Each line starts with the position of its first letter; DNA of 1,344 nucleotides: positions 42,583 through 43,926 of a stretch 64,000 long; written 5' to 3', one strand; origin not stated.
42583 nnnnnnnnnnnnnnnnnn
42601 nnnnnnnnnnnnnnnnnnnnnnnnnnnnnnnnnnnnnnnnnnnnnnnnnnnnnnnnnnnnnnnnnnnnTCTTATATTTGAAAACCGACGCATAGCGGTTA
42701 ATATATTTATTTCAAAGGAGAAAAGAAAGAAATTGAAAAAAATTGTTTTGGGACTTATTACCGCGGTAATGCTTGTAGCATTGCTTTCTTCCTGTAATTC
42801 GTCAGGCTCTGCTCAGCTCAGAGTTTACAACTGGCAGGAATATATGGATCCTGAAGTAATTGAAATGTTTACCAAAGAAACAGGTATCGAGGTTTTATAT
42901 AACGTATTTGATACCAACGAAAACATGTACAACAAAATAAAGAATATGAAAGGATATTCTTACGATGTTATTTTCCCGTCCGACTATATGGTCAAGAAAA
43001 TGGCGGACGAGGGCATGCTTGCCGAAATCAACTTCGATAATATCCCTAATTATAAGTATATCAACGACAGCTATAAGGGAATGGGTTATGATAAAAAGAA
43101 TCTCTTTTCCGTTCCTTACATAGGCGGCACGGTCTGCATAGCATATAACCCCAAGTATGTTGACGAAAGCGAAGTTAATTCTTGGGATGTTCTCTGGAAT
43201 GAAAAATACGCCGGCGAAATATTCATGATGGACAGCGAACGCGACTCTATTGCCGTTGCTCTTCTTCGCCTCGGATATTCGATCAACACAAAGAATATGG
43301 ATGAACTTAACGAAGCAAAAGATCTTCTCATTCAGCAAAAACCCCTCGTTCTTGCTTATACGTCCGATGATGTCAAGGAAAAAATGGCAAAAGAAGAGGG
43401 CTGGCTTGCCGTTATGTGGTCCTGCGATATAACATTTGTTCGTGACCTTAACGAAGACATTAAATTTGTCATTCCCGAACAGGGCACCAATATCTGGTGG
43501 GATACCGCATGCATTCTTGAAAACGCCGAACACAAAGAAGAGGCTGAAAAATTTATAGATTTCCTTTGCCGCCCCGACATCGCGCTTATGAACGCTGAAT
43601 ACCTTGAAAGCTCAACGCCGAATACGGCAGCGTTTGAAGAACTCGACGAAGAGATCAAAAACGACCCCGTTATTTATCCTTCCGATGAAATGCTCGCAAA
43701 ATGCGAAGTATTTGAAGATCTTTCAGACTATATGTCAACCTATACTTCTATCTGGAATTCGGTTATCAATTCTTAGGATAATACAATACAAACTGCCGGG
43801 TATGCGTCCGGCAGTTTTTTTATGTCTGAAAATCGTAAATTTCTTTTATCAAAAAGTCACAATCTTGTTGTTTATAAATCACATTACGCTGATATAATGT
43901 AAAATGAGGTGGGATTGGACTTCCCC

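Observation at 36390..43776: Polyamine uptake operon potABC...potD split by an independently promoted ABC-exporter module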

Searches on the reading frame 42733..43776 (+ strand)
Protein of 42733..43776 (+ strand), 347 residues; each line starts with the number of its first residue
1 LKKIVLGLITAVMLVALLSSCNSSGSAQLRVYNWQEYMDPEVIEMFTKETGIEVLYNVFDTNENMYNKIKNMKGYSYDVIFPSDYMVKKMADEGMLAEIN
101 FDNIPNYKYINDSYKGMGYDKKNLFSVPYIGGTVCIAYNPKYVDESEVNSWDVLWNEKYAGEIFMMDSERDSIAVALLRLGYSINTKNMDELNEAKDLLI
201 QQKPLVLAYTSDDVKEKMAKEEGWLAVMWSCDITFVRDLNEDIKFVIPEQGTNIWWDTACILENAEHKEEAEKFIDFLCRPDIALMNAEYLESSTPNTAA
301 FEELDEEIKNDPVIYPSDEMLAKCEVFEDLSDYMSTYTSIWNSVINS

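Call 3: search_protein_families(library=pfam, proteins=[window:42733-43776:+], max_evalue=0.01)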
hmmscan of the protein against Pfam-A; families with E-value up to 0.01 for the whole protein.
window:42733-43776:+ (347 aa): 5 families
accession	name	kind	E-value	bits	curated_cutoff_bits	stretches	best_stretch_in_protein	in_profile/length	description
PF13416.11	SBP_bac_8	-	2.2e-31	110.1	27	1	42-312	2-275/279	Bacterial extracellular solute-binding protein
PF13343.11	SBP_bac_6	-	2.3e-23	83.4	24.6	1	82-316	16-237/245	Bacterial extracellular solute-binding protein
PF01547.30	SBP_bac_1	-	3.8e-12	47.3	26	1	34-281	10-303/307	Bacterial extracellular solute-binding protein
PF02030.20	Lipoprotein_8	-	1.1e-09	38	20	1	6-125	5-120/493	Hypothetical lipoprotein (MG045 family)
PF13531.11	SBP_bac_11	-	1.9e-09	38.1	25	1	41-279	15-213/227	Bacterial extracellular solute-binding protein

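Call 4: search_protein_families(library=ncbifam, proteins=[window:42733-43776:+], max_evalue=0.01)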
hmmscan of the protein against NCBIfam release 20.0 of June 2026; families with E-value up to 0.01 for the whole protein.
window:42733-43776:+ (347 aa): 6 families
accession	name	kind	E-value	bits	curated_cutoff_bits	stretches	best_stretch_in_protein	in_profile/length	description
NF007048.0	PRK09501.1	equivalog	1.1e-72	244.8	582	1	1-341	1-341/348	spermidine/putrescine ABC transporter substrate-binding protein PotD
NF007962.0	PRK10682.1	equivalog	1.2e-40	139.6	636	1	2-324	6-345/370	spermidine/putrescine ABC transporter substrate-binding protein PotF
NF043073.1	MMSYN1_0195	equivalog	3.5e-26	91.7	1250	2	27-111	598-679/1021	spermidine/putrescine ABC transporter permease/substrate-binding protein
NF041888.1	ABC_SBP_YdcS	equivalog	6.1e-11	41.7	725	1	41-285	53-311/379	putative ABC transporter substrate-binding protein YdcS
NF007011.0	PRK09474.1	equivalog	5.2e-05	22.2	291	1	41-146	48-151/396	maltose/maltodextrin ABC transporter substrate-binding protein MalE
TIGR03227.1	PhnS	equivalog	0.002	17.1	395.3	1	41-166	51-167/360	2-aminoethylphosphonate ABC transporter substrate-binding protein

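Call 32: find_homologous_proteins(query=window:42733-43773:+, max_evalue=1e-20)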
Query window:42733-43773:+ (347 aa): 6810 proteins with E <= 1e-20 among 8000 candidates; the best 120 are listed.
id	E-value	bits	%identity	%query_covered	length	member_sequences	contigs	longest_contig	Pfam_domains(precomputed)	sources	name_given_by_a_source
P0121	8.3e-231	783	100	100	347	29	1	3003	PF13531.12,PF13416.12,PF13343.12,PF02030.20,PF01547.31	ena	-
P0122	8.2e-215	730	93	100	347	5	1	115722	PF13531.12,PF13416.12,PF13343.12,PF01547.31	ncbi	-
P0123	2.2e-213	726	91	100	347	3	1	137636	PF13531.12,PF13416.12,PF13343.12,PF02030.20,PF01547.31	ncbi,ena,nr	ncbi:MAG: spermidine/putrescine ABC transporter substrate-binding protein [Clostridia bacterium]|nr:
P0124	3.7e-210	715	91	99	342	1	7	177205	PF13531.12,PF13416.12,PF13343.12,PF01547.31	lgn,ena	-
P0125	2.3e-209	712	89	100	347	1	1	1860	PF13531.12,PF13416.12,PF13343.12,PF01547.31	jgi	-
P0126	1.7e-202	690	85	100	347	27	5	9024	PF13531.12,PF13416.12,PF13343.12,PF01547.31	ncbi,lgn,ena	-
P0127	3.7e-200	682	84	100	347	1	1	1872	PF13531.12,PF13416.12,PF13343.12,PF01547.31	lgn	-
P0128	5.2e-199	678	84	100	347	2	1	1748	PF13531.12,PF13416.12,PF13343.12,PF02030.20,PF01547.31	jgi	-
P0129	2.2e-184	630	92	86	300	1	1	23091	PF13531.12,PF13416.12,PF13343.12,PF02030.20,PF01547.31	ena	-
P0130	6.2e-184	629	78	100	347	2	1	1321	PF13531.12,PF13416.12,PF13343.12,PF01547.31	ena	-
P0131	9.4e-176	602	75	100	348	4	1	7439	PF13531.12,PF13416.12,PF13343.12,PF01547.31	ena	-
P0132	4.1e-175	600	76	100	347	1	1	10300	PF13531.12,PF13416.12,PF13343.12,PF01547.31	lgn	-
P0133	3.2e-170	584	92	80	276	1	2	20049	PF13531.12,PF13416.12,PF13343.12,PF01547.31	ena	-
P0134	2.9e-168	577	71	100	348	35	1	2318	PF13531.12,PF13416.12,PF01547.31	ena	-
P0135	1.4e-161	555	70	99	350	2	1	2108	PF13531.12,PF13416.12,PF13343.12,PF01547.31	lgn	-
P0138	1.4e-135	470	59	99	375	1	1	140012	PF13531.12,PF13416.12,PF13343.12,PF01547.31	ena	-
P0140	8.9e-128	444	58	99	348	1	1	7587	PF13531.12,PF13416.12,PF13343.12,PF02030.20,PF01547.31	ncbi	-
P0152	1.6e-113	397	55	95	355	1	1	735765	PF13531.12,PF13416.12,PF13343.12,PF02030.20,PF01547.31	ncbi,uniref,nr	ncbi:ABC transporter substrate-binding protein [Feifania hominis]|uniref:Spermidine/putrescine ABC t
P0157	7.1e-112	392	54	98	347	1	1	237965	PF13531.12,PF13416.12,PF13343.12,PF01547.31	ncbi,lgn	-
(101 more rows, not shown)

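Call 33: find_encoding_contigs(protein=P0138, flank=9000, max_places=1)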
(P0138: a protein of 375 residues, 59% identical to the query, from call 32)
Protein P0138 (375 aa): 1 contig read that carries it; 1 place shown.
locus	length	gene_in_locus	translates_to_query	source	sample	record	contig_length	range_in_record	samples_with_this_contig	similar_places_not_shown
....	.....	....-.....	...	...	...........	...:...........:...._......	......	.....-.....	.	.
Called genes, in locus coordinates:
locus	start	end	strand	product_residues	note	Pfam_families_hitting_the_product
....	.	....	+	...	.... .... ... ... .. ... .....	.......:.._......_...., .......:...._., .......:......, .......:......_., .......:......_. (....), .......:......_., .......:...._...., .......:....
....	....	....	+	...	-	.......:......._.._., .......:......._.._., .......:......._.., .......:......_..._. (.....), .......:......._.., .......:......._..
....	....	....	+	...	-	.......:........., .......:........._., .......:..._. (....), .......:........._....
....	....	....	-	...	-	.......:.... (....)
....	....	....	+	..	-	-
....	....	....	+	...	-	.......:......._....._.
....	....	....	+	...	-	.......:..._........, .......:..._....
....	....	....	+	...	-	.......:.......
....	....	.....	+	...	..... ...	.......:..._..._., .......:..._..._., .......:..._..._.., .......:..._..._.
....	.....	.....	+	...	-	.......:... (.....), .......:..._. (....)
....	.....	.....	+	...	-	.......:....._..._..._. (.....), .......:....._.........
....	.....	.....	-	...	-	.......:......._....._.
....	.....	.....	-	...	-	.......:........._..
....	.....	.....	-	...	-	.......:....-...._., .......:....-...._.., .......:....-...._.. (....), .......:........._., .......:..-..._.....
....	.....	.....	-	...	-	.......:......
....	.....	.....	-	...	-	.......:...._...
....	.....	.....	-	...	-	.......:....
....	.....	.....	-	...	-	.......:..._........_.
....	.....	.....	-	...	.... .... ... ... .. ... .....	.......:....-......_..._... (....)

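Call 34: find_encoding_contigs(protein=P0152, flank=9000, max_places=1)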
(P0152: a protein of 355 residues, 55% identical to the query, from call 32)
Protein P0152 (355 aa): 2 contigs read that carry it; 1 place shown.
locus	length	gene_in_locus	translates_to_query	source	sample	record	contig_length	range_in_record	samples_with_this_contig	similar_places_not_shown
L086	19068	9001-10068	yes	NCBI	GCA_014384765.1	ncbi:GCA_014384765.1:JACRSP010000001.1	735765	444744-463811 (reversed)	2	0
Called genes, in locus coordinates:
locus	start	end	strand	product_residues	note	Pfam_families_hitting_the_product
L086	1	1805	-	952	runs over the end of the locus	PF00005:ABC_tran (faint), PF02463:SMC_N (faint), PF03193:RsgA_GTPase (faint), PF13191:AAA_16 (faint), PF13304:AAA_21 (faint), PF13555:AAA_29 (faint), PF17760:UvrA_inter, PF17755:UvrA_DNA-bind, +1 more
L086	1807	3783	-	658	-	PF00270:DEAD (faint), PF04851:ResIII, PF17757:UvrB_inter, PF27431:UvrB_3rd, PF00271:Helicase_C, PF12344:UvrB, PF02151:UVR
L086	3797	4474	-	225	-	PF04002:RadC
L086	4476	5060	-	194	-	PF00156:Pribosyltran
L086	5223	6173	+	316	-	PF01479:S4 (weak), PF00849:PseudoU_synth_2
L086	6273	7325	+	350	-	PF00005:ABC_tran, PF08402:TOBE_2 (weak)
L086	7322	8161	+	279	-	PF00528:BPD_transp_1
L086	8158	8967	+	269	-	PF00528:BPD_transp_1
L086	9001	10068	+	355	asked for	PF02030:Lipoprotein_8, PF01547:SBP_bac_1, PF13416:SBP_bac_8, PF13531:SBP_bac_11, PF13343:SBP_bac_6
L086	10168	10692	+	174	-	PF14277:DUF4364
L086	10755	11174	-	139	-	PF11457:DUF3021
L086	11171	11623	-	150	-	PF04397:LytTR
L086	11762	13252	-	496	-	PF00370:FGGY_N, PF02782:FGGY_C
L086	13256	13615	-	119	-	PF07892:DUF1667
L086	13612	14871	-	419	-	PF00070:Pyr_redox (faint), PF00890:FAD_binding_2 (weak), PF03486:HI0933_like (faint), PF07992:Pyr_redox_2, PF12831:FAD_oxidored, PF13450:NAD_binding_8 (weak), PF13738:Pyr_redox_3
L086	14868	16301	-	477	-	PF01266:DAO, PF13738:Pyr_redox_3 (faint), PF04324:Fer2_BFD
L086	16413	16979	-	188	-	PF04309:G3P_antiterm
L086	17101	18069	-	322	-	PF01261:AP_endonuc_2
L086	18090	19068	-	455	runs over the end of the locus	PF07690:MFS_1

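Call 35: find_encoding_contigs(protein=P0157, flank=9000, max_places=1)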
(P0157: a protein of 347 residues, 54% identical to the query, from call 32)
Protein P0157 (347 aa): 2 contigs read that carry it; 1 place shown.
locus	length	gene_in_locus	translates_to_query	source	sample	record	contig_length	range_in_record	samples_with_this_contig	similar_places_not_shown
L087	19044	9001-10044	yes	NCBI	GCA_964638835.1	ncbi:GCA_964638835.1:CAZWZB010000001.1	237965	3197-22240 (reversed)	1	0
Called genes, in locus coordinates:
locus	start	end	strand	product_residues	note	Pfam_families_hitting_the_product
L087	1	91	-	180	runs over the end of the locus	PF01812:5-FTHF_cyc-lig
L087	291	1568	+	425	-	PF13393:tRNA-synt_His, PF00587:tRNA-synt_2b, PF03129:HGTP_anticodon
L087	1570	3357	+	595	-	PF01336:tRNA_anti-codon, PF00152:tRNA-synt_2, PF02938:GAD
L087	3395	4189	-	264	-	PF00072:Response_reg, PF08769:Spo0A_C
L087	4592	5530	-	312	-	PF01636:APH (faint)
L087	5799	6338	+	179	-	PF12844:HTH_19, PF13443:HTH_26 (weak), PF13560:HTH_31, PF01381:HTH_3, PF07883:Cupin_2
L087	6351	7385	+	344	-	PF00005:ABC_tran, PF08402:TOBE_2 (weak)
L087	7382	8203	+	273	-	PF00528:BPD_transp_1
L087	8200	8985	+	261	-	PF00528:BPD_transp_1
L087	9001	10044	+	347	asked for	PF01547:SBP_bac_1, PF13416:SBP_bac_8, PF13531:SBP_bac_11, PF13343:SBP_bac_6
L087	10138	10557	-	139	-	PF15919:HicB_lk_antitox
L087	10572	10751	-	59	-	PF07927:HicA_toxin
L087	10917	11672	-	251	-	PF00005:ABC_tran, PF13304:AAA_21 (faint)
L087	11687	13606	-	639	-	PF02687:FtsX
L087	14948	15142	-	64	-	-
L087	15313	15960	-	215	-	-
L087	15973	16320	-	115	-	PF00892:EamA, PF10639:TMEM234 (weak)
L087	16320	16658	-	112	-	PF00892:EamA (weak)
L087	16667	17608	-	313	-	PF00535:Glycos_transf_2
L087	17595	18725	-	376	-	PF01266:DAO (weak), PF13738:Pyr_redox_3 (faint)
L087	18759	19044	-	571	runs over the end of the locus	-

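Call 36: find_encoding_contigs(protein=P0140, flank=9000, max_places=1)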
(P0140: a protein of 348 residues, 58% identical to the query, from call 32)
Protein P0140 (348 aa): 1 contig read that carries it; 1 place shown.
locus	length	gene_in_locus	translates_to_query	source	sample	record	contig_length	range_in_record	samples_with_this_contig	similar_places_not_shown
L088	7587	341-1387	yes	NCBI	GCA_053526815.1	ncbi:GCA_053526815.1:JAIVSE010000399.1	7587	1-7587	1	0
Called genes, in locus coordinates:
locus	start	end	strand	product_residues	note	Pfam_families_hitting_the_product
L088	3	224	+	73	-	?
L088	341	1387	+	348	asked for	PF02030:Lipoprotein_8 (weak), PF01547:SBP_bac_1, PF13416:SBP_bac_8, PF13531:SBP_bac_11, PF13343:SBP_bac_6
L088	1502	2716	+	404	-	PF03977:OAD_beta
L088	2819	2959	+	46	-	-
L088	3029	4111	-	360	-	PF00395:SLH (weak)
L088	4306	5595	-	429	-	PF09861:Lar_N (weak), PF04015:DUF362 (weak)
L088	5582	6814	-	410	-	PF00037:Fer4, PF12797:Fer4_2 (weak), PF12837:Fer4_6 (weak), PF12838:Fer4_7 (weak), PF13187:Fer4_9 (weak), PF13237:Fer4_10 (weak), PF01012:ETF, PF00766:ETF_alpha, +2 more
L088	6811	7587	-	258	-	?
